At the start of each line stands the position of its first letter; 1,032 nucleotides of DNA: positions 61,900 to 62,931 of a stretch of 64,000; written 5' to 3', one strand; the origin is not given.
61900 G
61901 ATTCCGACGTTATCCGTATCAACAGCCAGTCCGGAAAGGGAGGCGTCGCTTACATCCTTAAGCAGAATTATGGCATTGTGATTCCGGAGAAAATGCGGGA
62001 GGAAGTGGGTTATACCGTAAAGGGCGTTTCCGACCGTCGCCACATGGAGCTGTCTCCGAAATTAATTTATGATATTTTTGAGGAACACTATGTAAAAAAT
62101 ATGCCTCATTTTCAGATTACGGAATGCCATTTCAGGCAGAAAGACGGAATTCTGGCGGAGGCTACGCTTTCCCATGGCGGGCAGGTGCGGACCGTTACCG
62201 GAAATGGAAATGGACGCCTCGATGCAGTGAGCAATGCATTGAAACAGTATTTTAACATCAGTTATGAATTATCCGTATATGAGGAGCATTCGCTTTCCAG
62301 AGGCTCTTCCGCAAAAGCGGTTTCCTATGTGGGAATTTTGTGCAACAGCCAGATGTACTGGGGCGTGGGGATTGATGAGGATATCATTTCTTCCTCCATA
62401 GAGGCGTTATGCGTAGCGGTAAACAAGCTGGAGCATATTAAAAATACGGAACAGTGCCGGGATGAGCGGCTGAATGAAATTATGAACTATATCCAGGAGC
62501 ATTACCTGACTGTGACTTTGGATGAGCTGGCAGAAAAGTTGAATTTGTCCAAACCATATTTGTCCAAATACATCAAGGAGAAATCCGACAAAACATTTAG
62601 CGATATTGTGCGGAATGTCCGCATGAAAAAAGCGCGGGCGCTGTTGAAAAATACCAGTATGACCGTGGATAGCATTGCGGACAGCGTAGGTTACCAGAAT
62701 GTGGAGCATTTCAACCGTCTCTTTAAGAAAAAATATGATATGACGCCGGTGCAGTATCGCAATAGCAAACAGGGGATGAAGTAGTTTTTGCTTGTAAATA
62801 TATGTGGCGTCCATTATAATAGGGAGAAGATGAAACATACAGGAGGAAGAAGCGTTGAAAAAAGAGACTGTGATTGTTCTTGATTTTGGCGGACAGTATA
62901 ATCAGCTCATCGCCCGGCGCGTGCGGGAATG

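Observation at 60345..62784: Complete 2-isopropylmalate synthase fused in frame to an AraC-type DNA-binding domain, standing alone behind a Leu T-box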

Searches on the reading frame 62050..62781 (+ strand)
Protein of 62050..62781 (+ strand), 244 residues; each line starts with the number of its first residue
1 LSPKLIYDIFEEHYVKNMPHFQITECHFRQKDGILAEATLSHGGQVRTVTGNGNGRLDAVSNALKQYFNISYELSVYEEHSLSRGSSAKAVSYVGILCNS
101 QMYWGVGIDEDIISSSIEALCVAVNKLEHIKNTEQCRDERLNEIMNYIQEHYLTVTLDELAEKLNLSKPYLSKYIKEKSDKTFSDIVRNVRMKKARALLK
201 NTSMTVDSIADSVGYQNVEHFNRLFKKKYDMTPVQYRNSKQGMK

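Call 21: search_protein_representatives(protein=window:62050-62781:+)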
Query: 244 residues. Proteins with E-value up to 0.001 (for the whole library): 139109; up to 1e-10: 8657; up to 1e-30: 45. The best 150 are listed.
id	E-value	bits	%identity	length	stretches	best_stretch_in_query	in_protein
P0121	2.5e-96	338.0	64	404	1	2-239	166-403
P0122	6.6e-92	323.5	61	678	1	1-240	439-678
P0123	4.8e-91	320.7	59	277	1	1-238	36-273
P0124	6.3e-89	313.7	68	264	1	30-240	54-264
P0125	1.6e-87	309.2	59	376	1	1-239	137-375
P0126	1.7e-86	305.8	56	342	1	4-240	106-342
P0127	6.2e-84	297.4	57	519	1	1-240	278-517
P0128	8.3e-82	290.5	54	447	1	1-239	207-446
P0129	2.3e-78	279.2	56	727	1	2-240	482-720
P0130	1.7e-76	273.1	58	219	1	24-238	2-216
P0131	3.8e-76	271.9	61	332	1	31-239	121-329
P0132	1.4e-75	270.1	52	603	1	1-242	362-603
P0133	4.0e-75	268.6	51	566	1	3-239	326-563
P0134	3.1e-74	265.7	64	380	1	46-239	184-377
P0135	1.9e-73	263.1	53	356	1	2-238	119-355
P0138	5.6e-72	258.3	51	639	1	1-240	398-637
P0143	2.0e-63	230.4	48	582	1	3-238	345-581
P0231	1.7e-21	93.2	43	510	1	5-126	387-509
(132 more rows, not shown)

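Call 24: find_encoding_contigs(protein=P0138, flank=10000, max_places=3)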
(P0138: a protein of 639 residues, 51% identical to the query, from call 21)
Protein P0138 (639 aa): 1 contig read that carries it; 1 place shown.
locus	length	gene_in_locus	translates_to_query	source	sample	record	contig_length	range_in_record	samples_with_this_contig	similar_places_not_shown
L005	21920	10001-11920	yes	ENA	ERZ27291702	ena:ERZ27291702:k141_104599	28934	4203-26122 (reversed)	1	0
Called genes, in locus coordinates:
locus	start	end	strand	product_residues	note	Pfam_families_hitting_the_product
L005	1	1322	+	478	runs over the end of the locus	PF08323:Glyco_transf_5, PF13439:Glyco_transf_4 (weak), PF00534:Glycos_transf_1, PF13692:Glyco_trans_1_4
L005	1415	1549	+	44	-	-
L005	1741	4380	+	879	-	PF01411:tRNA-synt_2c, PF07973:tRNA_SAD, PF02272:DHHA1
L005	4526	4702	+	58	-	PF01165:Ribosomal_S21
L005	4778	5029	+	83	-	-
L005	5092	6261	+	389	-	PF00768:Peptidase_S11, PF13354:Beta-lactamase2, PF07943:PBP5_C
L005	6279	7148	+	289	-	PF00149:Metallophos, PF12850:Metallophos_2 (weak)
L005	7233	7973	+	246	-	PF02616:SMC_ScpA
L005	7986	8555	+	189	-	PF04079:SMC_ScpB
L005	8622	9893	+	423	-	PF00768:Peptidase_S11, PF07943:PBP5_C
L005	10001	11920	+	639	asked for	PF00682:HMGL-like, PF08502:LeuA_dimer, PF12833:HTH_18, PF00165:HTH_AraC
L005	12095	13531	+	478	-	PF01039:Carboxyl_trans, PF03255:ACCA (weak)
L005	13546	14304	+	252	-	PF13026:DUF3887, PF04277:OAD_gamma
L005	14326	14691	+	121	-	PF25919:BSH_CusB (faint), PF00364:Biotin_lipoyl, PF25917:BSH_RND, PF25973:BSH_CzcB (faint), PF25997:BSH_YhbJ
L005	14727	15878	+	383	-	PF03977:OAD_beta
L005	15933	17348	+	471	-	PF00682:HMGL-like, PF02436:PYC_OADA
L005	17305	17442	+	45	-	-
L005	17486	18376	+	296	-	PF01418:HTH_6, PF01380:SIS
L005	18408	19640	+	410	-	PF00070:Pyr_redox (faint), PF00890:FAD_binding_2 (weak), PF01134:GIDA (faint), PF03486:HI0933_like, PF12831:FAD_oxidored, PF13450:NAD_binding_8 (weak), PF07992:Pyr_redox_2, PF22780:HI0933_like_1st, +1 more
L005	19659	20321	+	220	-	PF02224:Cytidylate_kin, PF13189:Cytidylate_kin2, PF13238:AAA_18 (weak)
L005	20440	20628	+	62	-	PF00830:Ribosomal_L28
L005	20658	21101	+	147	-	PF03780:Asp23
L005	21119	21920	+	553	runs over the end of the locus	PF02734:Dak2, PF21645:FakA-like_M, PF13684:FakA-like_C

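Call 28: find_related_loci(query=A2, collection=genome_contigs, flank=6000)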
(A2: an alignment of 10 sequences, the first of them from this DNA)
Query A2 (244 aa) in genome_contigs; peptide patterns used: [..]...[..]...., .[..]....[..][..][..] (x = any residue, [..] = any of these).
600 stretches matched a pattern (row limit reached: there are more); 545 encode a relative of the query (tblastn E <= 1e-3); the best 80 are kept; 80 distinct loci.
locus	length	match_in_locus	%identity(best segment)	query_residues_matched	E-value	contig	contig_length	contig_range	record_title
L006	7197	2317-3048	100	1-244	9e-168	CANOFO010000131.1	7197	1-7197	MAG TPA_asm: uncultured Lachnospiraceae bacterium isolate SRR13921779_bin.8_metawrap_v1.3_MAG genome assembly, contig: N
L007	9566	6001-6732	98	1-244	6e-165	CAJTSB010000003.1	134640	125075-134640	MAG TPA_asm: uncultured Lachnospiraceae bacterium isolate MGBC111479 genome assembly, contig: MGBC111479.3, whole genome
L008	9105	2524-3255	90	1-244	3e-152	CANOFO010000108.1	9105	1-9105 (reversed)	MAG TPA_asm: uncultured Lachnospiraceae bacterium isolate SRR13921779_bin.8_metawrap_v1.3_MAG genome assembly, contig: N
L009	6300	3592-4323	90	1-244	4e-152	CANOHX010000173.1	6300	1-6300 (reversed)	MAG TPA_asm: uncultured Lachnospiraceae bacterium isolate SRR13921775_bin.38_metawrap_v1.3_MAG genome assembly, contig:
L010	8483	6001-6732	90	1-244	1e-151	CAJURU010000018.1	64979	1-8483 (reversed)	MAG: uncultured Lachnospiraceae bacterium isolate MGBC167004 genome assembly, contig: MGBC167004.18, whole genome shotgu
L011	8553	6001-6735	89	1-244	4e-149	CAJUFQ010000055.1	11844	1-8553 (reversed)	MAG TPA_asm: uncultured Lachnospiraceae bacterium isolate MGBC131735 genome assembly, contig: MGBC131735.55, whole genom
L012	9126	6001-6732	87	1-244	2e-147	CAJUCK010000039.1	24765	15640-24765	MAG TPA_asm: uncultured Lachnospiraceae bacterium isolate MGBC117436 genome assembly, contig: MGBC117436.39, whole genom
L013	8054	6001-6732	86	1-244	2e-146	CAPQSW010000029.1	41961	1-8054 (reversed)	MAG TPA_asm: uncultured Lachnospiraceae bacterium isolate MGBC111686 genome assembly, contig: MGBC111686.29, whole genom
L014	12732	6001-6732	87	1-244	6e-146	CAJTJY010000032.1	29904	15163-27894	MAG TPA_asm: uncultured Lachnospiraceae bacterium isolate MGBC101638 genome assembly, contig: MGBC101638.32, whole genom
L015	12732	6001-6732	84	1-244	2e-142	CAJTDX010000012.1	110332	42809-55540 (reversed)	Lachnospiraceae bacterium isolate B57_57_RB_H genome assembly, contig: MGBC000118.12, whole genome shotgun sequence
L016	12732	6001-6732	83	1-244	9e-142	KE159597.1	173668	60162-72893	Lachnospiraceae bacterium 3-1 genomic scaffold acPFp-supercont1.9, whole genome shotgun sequence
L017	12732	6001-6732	84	1-244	2e-141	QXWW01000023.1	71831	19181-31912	Lachnospiraceae bacterium strain X68 Scaffold20_1, whole genome shotgun sequence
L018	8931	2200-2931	83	1-244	1e-141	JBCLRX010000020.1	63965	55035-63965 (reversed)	Lachnospiraceae bacterium 29-84 voucher GPTB0079 scaffold20, whole genome shotgun sequence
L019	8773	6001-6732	82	1-244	5e-139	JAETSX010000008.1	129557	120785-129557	MAG: Eubacterium sp. isolate S35_Bin1 scaffold_352, whole genome shotgun sequence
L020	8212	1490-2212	83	1-241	3e-138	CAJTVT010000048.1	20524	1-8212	MAG TPA_asm: uncultured Lachnospiraceae bacterium isolate MGBC116954 genome assembly, contig: MGBC116954.48, whole genom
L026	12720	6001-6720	69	1-240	8e-115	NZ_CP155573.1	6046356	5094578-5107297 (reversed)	Sporomusa silvacetica DSM 10669 chromosome, complete genome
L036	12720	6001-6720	68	1-240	3e-113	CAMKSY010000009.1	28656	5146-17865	MAG: uncultured Pelosinus sp. isolate SRR12377472_bin.15_metawrap_v1.3_MAG genome assembly, contig: SRR12377472_537, who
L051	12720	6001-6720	65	1-240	2e-111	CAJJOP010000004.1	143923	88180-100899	MAG TPA_asm: uncultured Roseburia sp. isolate ERR1190848-bin.20 genome assembly, contig: NODE_37_length_143923_cov_34.55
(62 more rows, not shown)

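Call 39: find_encoding_contigs(protein=P0122, flank=8000, max_places=2)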
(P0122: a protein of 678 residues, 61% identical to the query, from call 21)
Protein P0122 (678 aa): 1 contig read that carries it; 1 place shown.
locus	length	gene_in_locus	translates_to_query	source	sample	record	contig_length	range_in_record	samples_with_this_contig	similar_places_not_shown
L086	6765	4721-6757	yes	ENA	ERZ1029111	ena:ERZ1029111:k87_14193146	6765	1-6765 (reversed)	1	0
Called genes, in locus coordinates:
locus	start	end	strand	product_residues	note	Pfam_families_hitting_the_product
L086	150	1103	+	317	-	PF22847:Glyco_hydro_43_rel, PF04616:Glyco_hydro_43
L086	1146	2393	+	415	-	PF13517:FG-GAP_3 (faint), PF21348:RGL11_C (faint), PF01839:FG-GAP (faint)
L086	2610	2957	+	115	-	-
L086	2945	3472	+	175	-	-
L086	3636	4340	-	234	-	PF01048:PNP_UDP_1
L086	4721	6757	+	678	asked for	PF00682:HMGL-like, PF08502:LeuA_dimer, PF12833:HTH_18, PF00165:HTH_AraC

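Call 40: find_encoding_contigs(protein=P0132, flank=8000, max_places=2)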
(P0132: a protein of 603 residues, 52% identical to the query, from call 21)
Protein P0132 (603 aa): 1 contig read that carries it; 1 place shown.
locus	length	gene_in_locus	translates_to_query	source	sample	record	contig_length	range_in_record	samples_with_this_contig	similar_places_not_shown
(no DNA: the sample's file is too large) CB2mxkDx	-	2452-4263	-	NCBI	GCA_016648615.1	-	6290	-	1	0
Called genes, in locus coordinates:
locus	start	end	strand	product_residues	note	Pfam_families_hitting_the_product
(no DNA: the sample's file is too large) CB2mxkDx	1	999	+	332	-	?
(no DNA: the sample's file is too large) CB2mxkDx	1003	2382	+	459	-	PF02321:OEP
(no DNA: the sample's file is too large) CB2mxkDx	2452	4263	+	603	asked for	PF00682:HMGL-like, PF08502:LeuA_dimer, PF12833:HTH_18, PF00165:HTH_AraC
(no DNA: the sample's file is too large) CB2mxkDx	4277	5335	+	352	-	PF01212:Beta_elim_lyase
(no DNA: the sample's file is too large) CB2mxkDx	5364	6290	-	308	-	?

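Call 41: find_encoding_contigs(protein=P0143, flank=8000, max_places=2)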
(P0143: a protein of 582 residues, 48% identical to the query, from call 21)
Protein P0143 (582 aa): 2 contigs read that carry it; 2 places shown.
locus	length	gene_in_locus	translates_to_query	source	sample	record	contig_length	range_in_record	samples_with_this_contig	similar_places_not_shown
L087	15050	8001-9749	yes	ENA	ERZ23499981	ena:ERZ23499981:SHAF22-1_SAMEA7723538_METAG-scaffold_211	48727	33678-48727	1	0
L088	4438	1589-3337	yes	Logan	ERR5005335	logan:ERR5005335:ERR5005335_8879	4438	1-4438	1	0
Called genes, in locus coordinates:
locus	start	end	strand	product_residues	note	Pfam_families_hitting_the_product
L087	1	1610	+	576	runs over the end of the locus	PF00672:HAMP (weak), PF00015:MCPsignal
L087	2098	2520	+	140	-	PF01442:Apolipoprotein (faint), PF20069:DUF6465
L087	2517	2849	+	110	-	-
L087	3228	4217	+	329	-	PF01966:HD, PF13286:HD_assoc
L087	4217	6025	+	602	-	PF01807:Zn_ribbon_DnaG, PF08275:DNAG_N, PF01751:Toprim, PF13155:Toprim_2, PF13362:Toprim_3 (weak), PF13662:Toprim_4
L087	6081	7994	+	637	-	PF03979:Sigma70_r1_1, PF00140:Sigma70_r1_2, PF04542:Sigma70_r2, PF04539:Sigma70_r3, PF04545:Sigma70_r4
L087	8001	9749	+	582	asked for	PF00682:HMGL-like (weak), PF08502:LeuA_dimer, PF12833:HTH_18, PF00165:HTH_AraC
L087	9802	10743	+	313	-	-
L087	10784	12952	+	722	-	PF13589:HATPase_c_3 (weak), PF00183:HSP90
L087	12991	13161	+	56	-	-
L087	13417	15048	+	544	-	?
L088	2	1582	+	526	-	?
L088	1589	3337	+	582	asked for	PF00682:HMGL-like (weak), PF08502:LeuA_dimer, PF12833:HTH_18, PF00165:HTH_AraC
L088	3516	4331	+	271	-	-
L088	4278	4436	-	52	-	?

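Call 69: search_protein_families(library=pfam, proteins=[L026:702-1988:+, L026:1991-2425:+, L026:2540-3895:-, L026:6816-7436:-, L026:7656-8954:+, L026:8974-10053:+, L036:2418-3155:+, L036:3251-4198:+, L036:7150-8169:+, L036:8151-8825:+], max_evalue=0.00001)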
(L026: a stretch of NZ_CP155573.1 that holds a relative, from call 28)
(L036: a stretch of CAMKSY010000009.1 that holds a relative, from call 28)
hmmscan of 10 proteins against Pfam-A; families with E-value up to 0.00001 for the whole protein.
L026:702-1988:+ (429 aa): 1 family
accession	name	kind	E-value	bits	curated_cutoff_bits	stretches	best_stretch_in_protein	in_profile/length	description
PF03738.19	GSP_synth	-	1.9e-48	165.9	29.3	1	29-418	7-368/371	Glutathionylspermidine synthase preATP-grasp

L026:1991-2425:+ (145 aa): 1 family
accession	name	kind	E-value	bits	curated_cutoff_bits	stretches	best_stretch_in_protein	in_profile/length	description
PF03994.20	DUF350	-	5.4e-31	107.9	26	1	7-143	5-133/133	Domain of Unknown Function (DUF350)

L026:2540-3895:- (452 aa): 2 families
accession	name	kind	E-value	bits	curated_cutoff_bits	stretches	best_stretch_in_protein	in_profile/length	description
PF00206.25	Lyase_1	-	1.6e-57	195.7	27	1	11-306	1-303/312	Lyase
PF08328.16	ASL_C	-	1.8e-43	147.7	35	1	327-441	1-115/115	Adenylosuccinate lyase C-terminal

L026:6816-7436:- (207 aa): 2 families
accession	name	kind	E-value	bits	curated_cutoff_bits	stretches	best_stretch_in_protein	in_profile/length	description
PF01381.28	HTH_3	-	6.4e-15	55.4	23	1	23-77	1-55/55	Helix-turn-helix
PF12844.13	HTH_19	-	1.8e-08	34.6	30.2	1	20-81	1-62/64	Helix-turn-helix domain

L026:7656-8954:+ (433 aa): 2 families
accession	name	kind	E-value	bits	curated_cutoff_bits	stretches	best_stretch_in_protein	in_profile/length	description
PF01547.30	SBP_bac_1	-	7.1e-29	102.2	26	1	52-338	6-307/307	Bacterial extracellular solute-binding protein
PF13416.11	SBP_bac_8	-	4.9e-25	89.3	27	1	59-350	2-255/279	Bacterial extracellular solute-binding protein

L026:8974-10053:+ (360 aa): 3 families
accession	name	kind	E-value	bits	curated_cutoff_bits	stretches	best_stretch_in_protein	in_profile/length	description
PF13487.12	HD_5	-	1.1e-32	113.5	27.2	1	204-339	39-170/170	HD domain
PF00072.30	Response_reg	-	6.3e-24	84.7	30.2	1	8-119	1-111/111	Response regulator receiver domain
PF01966.28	HD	-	1.3e-12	48.4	22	1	173-307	3-115/116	HD domain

L036:2418-3155:+ (246 aa): 1 family
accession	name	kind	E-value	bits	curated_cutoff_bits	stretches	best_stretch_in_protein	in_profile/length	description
PF00300.27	His_Phos_1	-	1.8e-21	77.1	21.7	1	61-214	1-155/194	Histidine phosphatase superfamily (branch 1)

L036:3251-4198:+ (316 aa): 1 family
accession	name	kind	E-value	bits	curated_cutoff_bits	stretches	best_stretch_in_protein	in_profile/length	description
PF01758.21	SBF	-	1.2e-15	58.1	24.3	1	48-221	6-184/191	Sodium Bile acid symporter family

L036:7150-8169:+ (340 aa): 3 families
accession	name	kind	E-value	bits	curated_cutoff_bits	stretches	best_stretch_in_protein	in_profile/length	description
PF00005.33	ABC_tran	-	1.3e-38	133.1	25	1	21-169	1-137/137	ABC transporter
PF09383.16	NIL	-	1.5e-17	63.7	24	1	265-336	1-72/73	NIL domain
PF13304.12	AAA_21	-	4.5e-07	30.7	27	0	116-202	209-301/304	AAA domain, putative AbiEii toxin, Type IV TA system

L036:8151-8825:+ (225 aa): 1 family
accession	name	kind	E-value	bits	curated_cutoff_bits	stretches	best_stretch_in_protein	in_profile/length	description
PF00528.27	BPD_transp_1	-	2e-19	70.5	26.4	1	36-223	2-183/184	Binding-protein-dependent transport system inner membrane component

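Call 70: find_encoding_contigs(protein=P0231, flank=6000, max_places=3)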
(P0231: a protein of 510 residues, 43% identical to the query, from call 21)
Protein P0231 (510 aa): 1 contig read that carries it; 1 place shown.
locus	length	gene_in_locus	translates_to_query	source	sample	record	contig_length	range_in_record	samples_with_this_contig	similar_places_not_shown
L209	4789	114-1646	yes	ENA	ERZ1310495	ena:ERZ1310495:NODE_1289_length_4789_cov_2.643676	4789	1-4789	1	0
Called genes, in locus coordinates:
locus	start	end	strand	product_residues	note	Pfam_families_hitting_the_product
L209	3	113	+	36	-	?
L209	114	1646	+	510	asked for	PF13189:Cytidylate_kin2, PF00682:HMGL-like, PF22615:IPMS_D2, PF08502:LeuA_dimer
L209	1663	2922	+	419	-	PF00330:Aconitase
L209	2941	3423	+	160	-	PF00694:Aconitase_C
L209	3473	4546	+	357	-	PF00180:Iso_dh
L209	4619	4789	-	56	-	?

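Call 75: search_protein_families(library=pfam, proteins=[L051:208-603:+, L051:1038-2309:+, L051:2312-2809:+, L051:2829-4322:+, L051:7237-7833:+, L051:8243-8881:+], max_evalue=0.00001)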
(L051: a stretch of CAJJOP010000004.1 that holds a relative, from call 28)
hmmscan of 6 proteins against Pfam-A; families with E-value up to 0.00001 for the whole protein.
L051:208-603:+ (132 aa): 1 family
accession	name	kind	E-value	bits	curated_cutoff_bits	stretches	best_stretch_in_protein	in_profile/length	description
PF01450.25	KARI_C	-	2.3e-45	154.9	29.1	1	1-123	24-144/144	Ketol-acid reductoisomerase, C-terminal domain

L051:1038-2309:+ (424 aa): 1 family
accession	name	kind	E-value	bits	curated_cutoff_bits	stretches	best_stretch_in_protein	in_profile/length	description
PF00330.25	Aconitase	-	1.4e-108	364.3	28.7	1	8-413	2-463/463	Aconitase family (aconitate hydratase)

L051:2312-2809:+ (166 aa): 1 family
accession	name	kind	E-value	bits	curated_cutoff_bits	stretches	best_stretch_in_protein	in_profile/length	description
PF00694.25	Aconitase_C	-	4.6e-19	69.5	22.8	1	48-103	69-125/131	Aconitase C-terminal domain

L051:2829-4322:+ (498 aa): 3 families
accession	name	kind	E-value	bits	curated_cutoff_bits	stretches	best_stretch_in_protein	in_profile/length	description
PF14821.11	Thr_synth_N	-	2.4e-26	92.1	25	1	6-81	2-79/79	Threonine synthase N terminus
PF00291.31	PALP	-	4.5e-16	59.5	35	1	90-422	16-291/295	Pyridoxal-phosphate dependent enzyme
PF24857.1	THR4_C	-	8.9e-11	42.2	27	1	400-479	1-81/85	Threonine synthase, C-terminal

L051:7237-7833:+ (199 aa): 1 family
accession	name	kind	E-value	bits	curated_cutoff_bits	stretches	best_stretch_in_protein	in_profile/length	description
PF00440.29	TetR_N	-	9e-08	32.2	24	1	15-60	1-46/47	Bacterial regulatory proteins, tetR family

L051:8243-8881:+ (213 aa): 1 family
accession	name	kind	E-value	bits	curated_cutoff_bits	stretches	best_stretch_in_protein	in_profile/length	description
PF01791.15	DeoC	-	2.6e-25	89.8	23.8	1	8-209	4-221/229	DeoC/LacD family aldolase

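Call 76: find_homologous_proteins(query=L051:1038-2309:+, max_evalue=1e-30)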
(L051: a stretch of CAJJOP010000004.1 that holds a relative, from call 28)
Query L051:1038-2309:+ (424 aa): 8000 proteins with E <= 1e-30 among 8000 candidates; the best 120 are listed.
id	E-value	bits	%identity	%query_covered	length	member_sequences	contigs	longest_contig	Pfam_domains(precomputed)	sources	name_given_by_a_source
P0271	8.3e-279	942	98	100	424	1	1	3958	PF00330.26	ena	-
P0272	9.4e-279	942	98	100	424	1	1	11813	PF00330.26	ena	-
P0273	1.2e-278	942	98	100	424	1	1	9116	PF00330.26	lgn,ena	-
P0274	2.2e-278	941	98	100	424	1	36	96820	PF00330.26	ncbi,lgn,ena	-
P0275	2.9e-278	941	98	100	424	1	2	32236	PF00330.26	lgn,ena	-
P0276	2.9e-278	941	98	100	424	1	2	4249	PF00330.26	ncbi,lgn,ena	-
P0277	4.6e-278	940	98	100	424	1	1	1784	PF00330.26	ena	-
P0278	5.5e-278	940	98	100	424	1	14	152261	PF00330.26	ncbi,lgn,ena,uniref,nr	ncbi:3-isopropylmalate dehydratase large subunit [uncultured Eubacterium sp.]|uniref:3-isopropylmala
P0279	6.9e-278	939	98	100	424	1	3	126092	PF00330.26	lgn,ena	-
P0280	8.2e-278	939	98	100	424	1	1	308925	PF00330.26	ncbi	-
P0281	8.3e-278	939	98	100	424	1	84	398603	PF00330.26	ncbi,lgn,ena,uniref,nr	ncbi:3-isopropylmalate dehydratase large subunit [Eubacterium ramulus]|uniref:3-isopropylmalate dehy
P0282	8.3e-278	939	98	100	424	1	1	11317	PF00330.26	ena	-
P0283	9.0e-278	939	98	100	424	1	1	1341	PF00330.26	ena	-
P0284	9.1e-278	939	98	100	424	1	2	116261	PF00330.26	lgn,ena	-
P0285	9.3e-278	939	98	100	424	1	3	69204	PF00330.26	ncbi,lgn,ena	-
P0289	2.2e-277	938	97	100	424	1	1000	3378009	PF00330.26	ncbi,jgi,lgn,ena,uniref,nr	ncbi:3-isopropylmalate dehydratase large subunit [Eubacterium ramulus]|jgi:3-isopropylmalate/(R)-2-m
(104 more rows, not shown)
